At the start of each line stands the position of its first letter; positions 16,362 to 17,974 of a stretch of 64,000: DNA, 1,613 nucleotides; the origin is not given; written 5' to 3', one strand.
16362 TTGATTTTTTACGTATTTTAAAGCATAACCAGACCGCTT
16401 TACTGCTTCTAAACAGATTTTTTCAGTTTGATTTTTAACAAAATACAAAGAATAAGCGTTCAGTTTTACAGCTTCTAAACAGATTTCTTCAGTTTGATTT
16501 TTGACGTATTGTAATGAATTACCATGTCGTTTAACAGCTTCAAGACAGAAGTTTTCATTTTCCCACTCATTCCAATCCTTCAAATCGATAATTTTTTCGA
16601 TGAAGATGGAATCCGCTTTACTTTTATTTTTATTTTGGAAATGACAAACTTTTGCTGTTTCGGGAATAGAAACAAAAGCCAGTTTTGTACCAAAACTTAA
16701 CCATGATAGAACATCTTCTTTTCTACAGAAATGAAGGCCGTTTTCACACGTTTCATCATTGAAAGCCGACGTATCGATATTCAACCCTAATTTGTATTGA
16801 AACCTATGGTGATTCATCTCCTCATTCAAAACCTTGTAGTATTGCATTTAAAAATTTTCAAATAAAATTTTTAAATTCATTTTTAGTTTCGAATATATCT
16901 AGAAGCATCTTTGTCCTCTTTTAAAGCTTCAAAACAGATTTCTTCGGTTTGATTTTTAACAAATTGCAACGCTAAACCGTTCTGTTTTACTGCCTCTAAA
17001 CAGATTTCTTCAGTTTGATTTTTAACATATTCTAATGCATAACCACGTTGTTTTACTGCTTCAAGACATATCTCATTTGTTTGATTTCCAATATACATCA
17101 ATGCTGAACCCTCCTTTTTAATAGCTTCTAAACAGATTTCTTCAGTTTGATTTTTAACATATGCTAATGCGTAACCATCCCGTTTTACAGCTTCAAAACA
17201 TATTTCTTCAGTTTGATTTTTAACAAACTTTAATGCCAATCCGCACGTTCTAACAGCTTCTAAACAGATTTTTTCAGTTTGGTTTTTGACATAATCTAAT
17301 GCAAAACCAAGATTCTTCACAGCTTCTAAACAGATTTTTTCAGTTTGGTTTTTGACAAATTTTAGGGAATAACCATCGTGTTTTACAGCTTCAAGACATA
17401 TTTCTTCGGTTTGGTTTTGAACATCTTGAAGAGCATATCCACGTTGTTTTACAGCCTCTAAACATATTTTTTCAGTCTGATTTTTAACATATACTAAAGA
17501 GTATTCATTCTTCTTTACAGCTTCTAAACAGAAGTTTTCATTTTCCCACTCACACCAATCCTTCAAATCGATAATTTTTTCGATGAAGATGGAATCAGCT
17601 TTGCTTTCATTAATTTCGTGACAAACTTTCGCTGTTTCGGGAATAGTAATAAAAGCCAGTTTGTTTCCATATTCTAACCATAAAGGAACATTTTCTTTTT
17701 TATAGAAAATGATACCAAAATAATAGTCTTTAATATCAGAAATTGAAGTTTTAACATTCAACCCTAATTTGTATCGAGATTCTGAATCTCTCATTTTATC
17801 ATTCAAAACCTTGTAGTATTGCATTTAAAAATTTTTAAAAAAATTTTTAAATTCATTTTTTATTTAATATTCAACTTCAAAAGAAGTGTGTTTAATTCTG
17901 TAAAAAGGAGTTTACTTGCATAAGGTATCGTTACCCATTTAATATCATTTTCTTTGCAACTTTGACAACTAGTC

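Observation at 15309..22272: Four-gene cluster of DUF4116-like 22-aa repeat proteins sharing a novel ~110-aa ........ N-terminal domain, flanking RPB2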

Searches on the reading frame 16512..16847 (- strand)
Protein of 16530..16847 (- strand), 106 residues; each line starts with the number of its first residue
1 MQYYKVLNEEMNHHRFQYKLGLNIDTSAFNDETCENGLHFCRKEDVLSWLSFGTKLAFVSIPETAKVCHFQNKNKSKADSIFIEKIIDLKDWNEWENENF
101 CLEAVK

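Call 11: find_homologous_proteins(query=window:16530-16847:-, max_evalue=0.001)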
Query seq(106 aa) (106 aa): 2 proteins with E <= 0.001 among 2 candidates.
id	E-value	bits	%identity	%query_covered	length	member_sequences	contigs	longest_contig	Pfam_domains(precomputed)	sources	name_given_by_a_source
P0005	9.4e-45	169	73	100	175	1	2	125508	PF24703.3,PF13475.12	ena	-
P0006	2.3e-31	126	54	98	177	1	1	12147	PF24703.3,PF13475.12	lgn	-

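Call 16: search_protein_families(library=phrogs, proteins=[window:16563-16847:-], max_evalue=1)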
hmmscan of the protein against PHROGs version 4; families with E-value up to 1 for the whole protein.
window:16563-16847:- (95 aa): 1 family
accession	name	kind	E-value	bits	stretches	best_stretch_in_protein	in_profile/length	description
phrog_14105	-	unknown function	3.9e-07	30.5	1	1-88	10-95/297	-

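Call 24: search_protein_representatives(alignment_id=A1)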
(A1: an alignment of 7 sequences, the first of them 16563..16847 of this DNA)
Query: 7 sequences, 93 profile positions. Proteins with E-value up to 0.001 (for the whole library): 2033; up to 1e-10: 374; up to 1e-30: 9. The best 150 are listed.
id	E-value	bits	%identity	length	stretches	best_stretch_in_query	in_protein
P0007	1.7e-63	227.3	-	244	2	2-93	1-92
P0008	3.0e-56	204.0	-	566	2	2-93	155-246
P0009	1.2e-44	166.9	-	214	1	1-93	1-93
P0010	1.8e-42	159.9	-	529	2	3-91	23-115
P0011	1.9e-38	147.0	-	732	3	2-91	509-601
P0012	5.3e-35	136.0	-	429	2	3-93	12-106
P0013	6.3e-34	132.5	-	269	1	2-93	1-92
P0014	3.6e-32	126.9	-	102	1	8-93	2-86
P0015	4.9e-32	126.4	-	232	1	1-93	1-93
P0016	9.0e-26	106.4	-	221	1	3-93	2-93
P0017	6.3e-23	97.3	-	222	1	2-93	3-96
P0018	8.9e-23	96.8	-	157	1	2-93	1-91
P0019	1.1e-22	96.4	-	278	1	1-93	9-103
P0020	1.2e-22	96.3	-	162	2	2-55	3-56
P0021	2.1e-22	95.6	-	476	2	2-89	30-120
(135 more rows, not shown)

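Call 31: find_homologous_proteins(query=A3, max_evalue=0.00001)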
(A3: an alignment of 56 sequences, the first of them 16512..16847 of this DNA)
Query A3 (56 sequences) (112 aa, profile of the alignment): 29 proteins with E <= 0.00001 among 269 candidates.
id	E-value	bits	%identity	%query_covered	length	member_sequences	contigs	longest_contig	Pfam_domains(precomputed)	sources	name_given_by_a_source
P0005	1.3e-35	139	71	100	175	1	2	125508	PF24703.3,PF13475.12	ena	-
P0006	2.1e-34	135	54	98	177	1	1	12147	PF24703.3,PF13475.12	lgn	-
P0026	3.7e-33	131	49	81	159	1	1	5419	-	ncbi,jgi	jgi:hypothetical protein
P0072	2.2e-32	129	41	97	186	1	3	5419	-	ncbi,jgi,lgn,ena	jgi:hypothetical protein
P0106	2.5e-32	129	48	76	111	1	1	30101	-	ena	-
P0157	4.1e-31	125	45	80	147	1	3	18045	-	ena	-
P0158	1.5e-29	120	45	92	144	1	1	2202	PF24703.3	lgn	-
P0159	5.0e-27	112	35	77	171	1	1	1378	-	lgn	-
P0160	1.1e-26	111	38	88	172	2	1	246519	PF13606.13,PF12796.14,PF00023.37,PF13637.13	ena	-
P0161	1.0e-25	108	31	97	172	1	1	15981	PF13606.13,PF12796.14,PF00023.37,PF13637.13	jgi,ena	-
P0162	1.7e-25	107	36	88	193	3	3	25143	PF13606.13,PF13857.13,PF12796.14,PF00023.37,PF13637.13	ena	-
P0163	2.3e-25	107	36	75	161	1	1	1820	PF13606.13,PF13857.13,PF12796.14,PF00023.37,PF13637.13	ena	-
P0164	2.7e-25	106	35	76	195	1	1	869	PF24703.3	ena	-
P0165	5.2e-24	102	32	98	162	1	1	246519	PF13606.13,PF12796.14,PF00023.37,PF13637.13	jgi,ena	-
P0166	2.6e-23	100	41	79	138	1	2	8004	-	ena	-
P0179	5.4e-10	57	45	43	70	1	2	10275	PF24703.3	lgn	-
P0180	7.0e-10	57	35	61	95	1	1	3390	PF24703.3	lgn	-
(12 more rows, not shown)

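Call 34: predict_structure(alignment_id=A3)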
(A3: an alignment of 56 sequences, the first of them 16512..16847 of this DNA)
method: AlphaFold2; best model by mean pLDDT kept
length: 112 residues; sequences in the alignment: 56
mean_pLDDT: 91.2   pTM: 0.83
mean pLDDT of the five models: 91.2, 90.1, 89.8, 89.0, 88.2
residues with pLDDT >= 90: 79; 70-90: 29; 50-70: 3; < 50: 1
segments of 3 or more residues with pLDDT < 50: none
pLDDT, mean of each block of 10 residues (from residue 1): 96 95 95 90 93 97 96 90 98 87 75 47
secondary structure, 60 per line:
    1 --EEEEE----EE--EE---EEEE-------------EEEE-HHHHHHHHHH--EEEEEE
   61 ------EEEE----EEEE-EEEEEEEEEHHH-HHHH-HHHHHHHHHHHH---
elements in order: E3-7 E21-24 E38-41 H43-52 E55-60 E67-70 E75-78 E80-88 H93-96 H98-109

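Call 37: fold_search(model_id=the predicted structure, library=pdb)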
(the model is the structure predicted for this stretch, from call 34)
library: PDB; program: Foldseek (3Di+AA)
matches with E <= 10: 250; with E <= 0.001: 0
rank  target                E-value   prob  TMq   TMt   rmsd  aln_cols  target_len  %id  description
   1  7t2e_A                2.6e-01  0.04  0.16  0.13  17.1       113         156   13  Structure of bacteriophage lambda tube protein V in C6 (released 2022-12-07)
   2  9mfe_A                3.5e-01  0.04  0.17  0.14  16.7       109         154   13  cryoEM structure of Escherichia phage YDC107 tail core (released 2025-01-01)
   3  7s53                  4.0e-01  0.08  0.21  0.16  11.5        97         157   11  Structure of Sortase A from Streptococcus pyogenes with the b7-b8 loop sequence from Listeria monocytogenes Sortase A (released 2022-01-12)
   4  8i9p_LT               4.0e-01  0.03  0.14  0.13  14.0       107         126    9  Cryo-EM structure of a Chaetomium thermophilum pre-60S ribosomal subunit - State Mak16 (released 2023-05-17)
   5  8k35_L                4.0e-01  0.03  0.15  0.12  18.9       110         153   13  Structure of the bacteriophage lambda tail tip complex (released 2023-11-15)
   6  7t8z_A                5.1e-01  0.06  0.17  0.13  12.3        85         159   10  Structure of Class A sortase from Streptococcus pyogenes bound to lipid II mimetic, LPATA: Thr-out conformation (released 2022-09-07)
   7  7s54_B                5.8e-01  0.14  0.21  0.15   8.2        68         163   16  Sortase A from Streptococcus agalactiae with the deltaN188 b7-b8 loop sequence from Staphylococcus aureus Sortase A (released 2022-01-12)
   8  8pv6_LT               6.2e-01  0.03  0.14  0.12  15.6       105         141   13  Chaetomium thermophilum pre-60S State 3 - post-5S rotation with Rix1 complex with Foot - composite structure (released 2023-11-15)
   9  8t8g_A                7.4e-01  0.05  0.19  0.14  11.9        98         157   10  C208A Streptococcus pyogenes Sortase A (spySrtA) bound to LPALA peptide (released 2024-03-13)
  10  8k36_A                7.4e-01  0.03  0.16  0.12  18.2       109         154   13  Structure of the bacteriophage lambda tail tube (released 2023-11-15)
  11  5tvf_E                8.4e-01  0.02  0.14  0.08  12.4       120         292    9  Crystal structure of Trypanosoma brucei AdoMetDC/prozyme heterodimer in complex with inhibitor CGP 40215 (released 2017-01-11)
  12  7t4f_A                9.0e-01  0.04  0.21  0.11  16.8       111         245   13  Structure of bacteriophage lambda tube protein V in C3 (released 2023-06-14)
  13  7s56                  9.6e-01  0.06  0.20  0.15  10.0        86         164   12  Sortase A from Streptococcus agalactiae, residues 79-247 (released 2022-01-12)
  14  8iyd_A                1.0e+00  0.04  0.20  0.11  16.7       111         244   12  Tail cap of phage lambda tail (released 2023-10-18)
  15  6j0n_n                1.0e+00  0.02  0.15  0.13  18.2       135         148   12  Cryo-EM Structure of an Extracellular Contractile Injection System, baseplate in extended state, refined in C6 symmetr (released 2019-04-10)
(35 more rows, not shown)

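Call 42: fold_search(model_id=the predicted structure, library=viral)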
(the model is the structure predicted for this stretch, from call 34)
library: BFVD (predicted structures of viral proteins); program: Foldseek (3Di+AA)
matches with E <= 10: 562; with E <= 0.001: 76
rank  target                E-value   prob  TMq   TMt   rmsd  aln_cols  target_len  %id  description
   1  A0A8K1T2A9            1.2e-10  1.00  0.75  0.28   6.4       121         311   26  Ankyrin repeat protein [Megavirus baoshan]
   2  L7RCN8                3.7e-10  1.00  0.75  0.32   3.8       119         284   32  Ankyrin repeat protein [Acanthamoeba polyphaga moumouvirus]
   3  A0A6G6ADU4            1.2e-09  1.00  0.79  0.17   2.9       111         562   27  Ankyrin repeat-containing protein [Borely moumouvirus]
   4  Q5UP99                1.3e-09  1.00  0.75  0.80   2.0        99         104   33  Uncharacterized protein L26 [Acanthamoeba polyphaga mimivirus]
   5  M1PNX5                1.7e-09  1.00  0.78  0.52   2.0       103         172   33  Repeat protein [Moumouvirus goulette]
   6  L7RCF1                1.8e-09  1.00  0.78  0.26   2.0       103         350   34  Ankyrin repeat protein [Acanthamoeba polyphaga moumouvirus]
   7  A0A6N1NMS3            3.1e-09  1.00  0.78  0.42   1.8       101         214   24  Ankyrin repeat protein [Tupanvirus soda lake]
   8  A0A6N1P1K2            3.1e-09  1.00  0.78  0.12   1.9       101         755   23  Putative ankyrin repeat protein [Tupanvirus soda lake]
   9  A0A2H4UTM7            4.0e-09  1.00  0.79  0.21   3.1       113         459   21  DUF4116 domain-containing protein [Bodo saltans virus]
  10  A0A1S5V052            4.0e-09  1.00  0.76  0.31   5.0       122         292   23  (no name in the UniProt tables at hand)
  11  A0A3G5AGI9            6.2e-09  1.00  0.76  0.23   2.1       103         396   28  Putative ankyrin repeat protein [Satyrvirus sp.]
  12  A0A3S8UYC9            6.2e-09  1.00  0.75  0.44   3.2       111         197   26  Ankyrin repeat protein [Megavirus baoshan]
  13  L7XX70                8.5e-09  1.00  0.78  0.24   1.8        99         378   26  Putative ankyrin repeat protein [Megavirus lba]
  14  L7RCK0                1.0e-08  1.00  0.69  0.56   3.6        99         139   28  Uncharacterized protein [Acanthamoeba polyphaga moumouvirus]
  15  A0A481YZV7            1.3e-08  1.00  0.83  0.38   1.8       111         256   26  Uncharacterized protein [Mimivirus LCMiAC01]
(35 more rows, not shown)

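Call 51: search_solved_structures(query=A3, max_evalue=1)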
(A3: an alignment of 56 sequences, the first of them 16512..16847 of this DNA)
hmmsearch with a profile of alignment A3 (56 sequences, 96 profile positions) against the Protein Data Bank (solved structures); distinct sequences matched with E-value up to 1: 6.
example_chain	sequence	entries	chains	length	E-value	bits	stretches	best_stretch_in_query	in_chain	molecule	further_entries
2rr8_A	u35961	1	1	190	0.017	18.7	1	32-75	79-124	IQGAP1 protein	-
3i6x_A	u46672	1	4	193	0.018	18.6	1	32-75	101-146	Ras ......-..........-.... protein IQGAP1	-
5l0o_A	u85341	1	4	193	0.018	18.6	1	32-75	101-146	Ras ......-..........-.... protein IQGAP1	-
5img_A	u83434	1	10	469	0.33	14.6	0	31-73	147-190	Dipeptidase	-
5iau_A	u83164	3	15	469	0.33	14.6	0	31-73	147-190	Dipeptidase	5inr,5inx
5imh_A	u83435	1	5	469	0.33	14.5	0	31-73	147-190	Dipeptidase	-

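Call 71: search_protein_families(library=pfam, alignment_id=A3, max_evalue=1)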
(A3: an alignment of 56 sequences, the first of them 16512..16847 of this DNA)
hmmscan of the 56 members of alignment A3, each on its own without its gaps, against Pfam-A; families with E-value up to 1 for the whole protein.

A. member 1, window:16512-16847:- (112 aa): 1 family
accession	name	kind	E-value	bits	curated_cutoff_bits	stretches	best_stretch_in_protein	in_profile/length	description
PF24703.2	DUF7666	-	4.6e-10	40.3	27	1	1-91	1-91/95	Domain of unknown function (DUF7666)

B. families by the number of members that match (of 56 scanned): 19 families
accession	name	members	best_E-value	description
PF24703.2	DUF7666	52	2.9e-10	Domain of unknown function (DUF7666)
PF19062.5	DUF5758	5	0.00039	Family of unknown function (DUF5758)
PF04296.18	YlxR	1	0.00093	Protein of unknown function (DUF448)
PF00568.29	WH1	1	0.018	WH1 domain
PF19233.4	DUF5886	1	0.026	Family of unknown function (DUF5886)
PF24689.1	TriTu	1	0.038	Immunity protein TriTu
PF22462.2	Ctf19_RWD2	1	0.042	Ctf19, second RWD domain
PF22605.2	IBR_2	1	0.07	IBR domain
PF17722.6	IFTAP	1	0.084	Intraflagellar transport-associated protein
PF16116.10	DUF4832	1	0.14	Domain of unknown function (DUF4832)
PF03088.22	Str_synth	1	0.14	Strictosidine synthase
PF14344.12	DUF4397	1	0.16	Domain of unknown function (DUF4397)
PF07295.17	DUF1451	1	0.17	Zinc-ribbon containing domain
PF03119.21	DNA_ligase_ZBD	1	0.18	NAD-dependent DNA ligase C4 zinc finger domain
PF03843.18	Slp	1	0.18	Outer membrane lipoprotein Slp family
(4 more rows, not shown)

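Call 74: search_dna_similar(query=window:16563-16847:-, collection=phages, mode=protein, max_evalue=0.001, max_rows=25)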
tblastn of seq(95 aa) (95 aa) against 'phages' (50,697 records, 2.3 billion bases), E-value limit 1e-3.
No match.

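Call 77: find_related_loci(query=A1, collection=viral_contigs, flank=10000)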
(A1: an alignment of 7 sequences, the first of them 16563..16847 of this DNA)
Query A1 (95 aa) in viral_contigs; peptide patterns used: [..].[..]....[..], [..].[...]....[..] (x = any residue, [..] = any of these).
58 stretches matched a pattern; 1 encode a relative of the query (tblastn E <= 1e-3); 1 distinct loci.
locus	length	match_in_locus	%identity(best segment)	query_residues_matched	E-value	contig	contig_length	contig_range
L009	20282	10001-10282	46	3-92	6e-22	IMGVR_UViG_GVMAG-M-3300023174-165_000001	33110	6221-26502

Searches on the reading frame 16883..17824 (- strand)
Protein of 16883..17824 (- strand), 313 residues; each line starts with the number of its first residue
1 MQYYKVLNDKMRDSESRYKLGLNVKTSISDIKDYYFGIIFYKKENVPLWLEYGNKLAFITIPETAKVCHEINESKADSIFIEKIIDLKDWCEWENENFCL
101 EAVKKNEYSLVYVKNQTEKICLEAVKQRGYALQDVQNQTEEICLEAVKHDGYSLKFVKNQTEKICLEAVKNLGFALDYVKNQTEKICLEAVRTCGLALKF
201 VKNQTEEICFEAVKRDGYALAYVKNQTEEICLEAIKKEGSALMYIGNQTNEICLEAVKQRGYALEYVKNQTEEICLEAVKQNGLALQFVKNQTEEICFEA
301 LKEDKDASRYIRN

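Call 3: search_protein_families(library=pfam, proteins=[window:16883-17824:-], max_evalue=0.01)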
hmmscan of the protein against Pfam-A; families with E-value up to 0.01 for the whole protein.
window:16883-17824:- (313 aa): 3 families
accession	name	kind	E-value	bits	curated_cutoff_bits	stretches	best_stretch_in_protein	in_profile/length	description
PF13475.11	DUF4116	-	1.4e-42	143.4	24.9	5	228-268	2-45/49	Domain of unknown function (DUF4116)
PF01822.24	WSC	-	0.0004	21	27.8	0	239-283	16-60/82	WSC domain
PF17945.6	Crystall_4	-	0.0091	16.8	30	0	95-137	9-50/90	Beta/Gamma crystallin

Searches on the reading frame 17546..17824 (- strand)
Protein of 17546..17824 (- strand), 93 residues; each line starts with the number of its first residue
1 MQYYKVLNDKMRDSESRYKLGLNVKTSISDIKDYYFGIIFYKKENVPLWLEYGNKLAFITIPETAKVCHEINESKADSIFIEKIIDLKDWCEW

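Call 16: search_protein_families(library=phrogs, proteins=[window:17546-17824:-], max_evalue=1)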
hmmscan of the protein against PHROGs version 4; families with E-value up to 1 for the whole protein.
window:17546-17824:- (93 aa): 1 family
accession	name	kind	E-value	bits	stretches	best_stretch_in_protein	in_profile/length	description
phrog_33968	-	unknown function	0.38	11.5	1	2-73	4-73/135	-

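Call 17: search_protein_families(library=ncbifam, proteins=[window:17546-17824:-], max_evalue=1)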
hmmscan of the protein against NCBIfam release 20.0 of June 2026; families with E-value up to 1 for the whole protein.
window:17546-17824:- (93 aa): 0 families
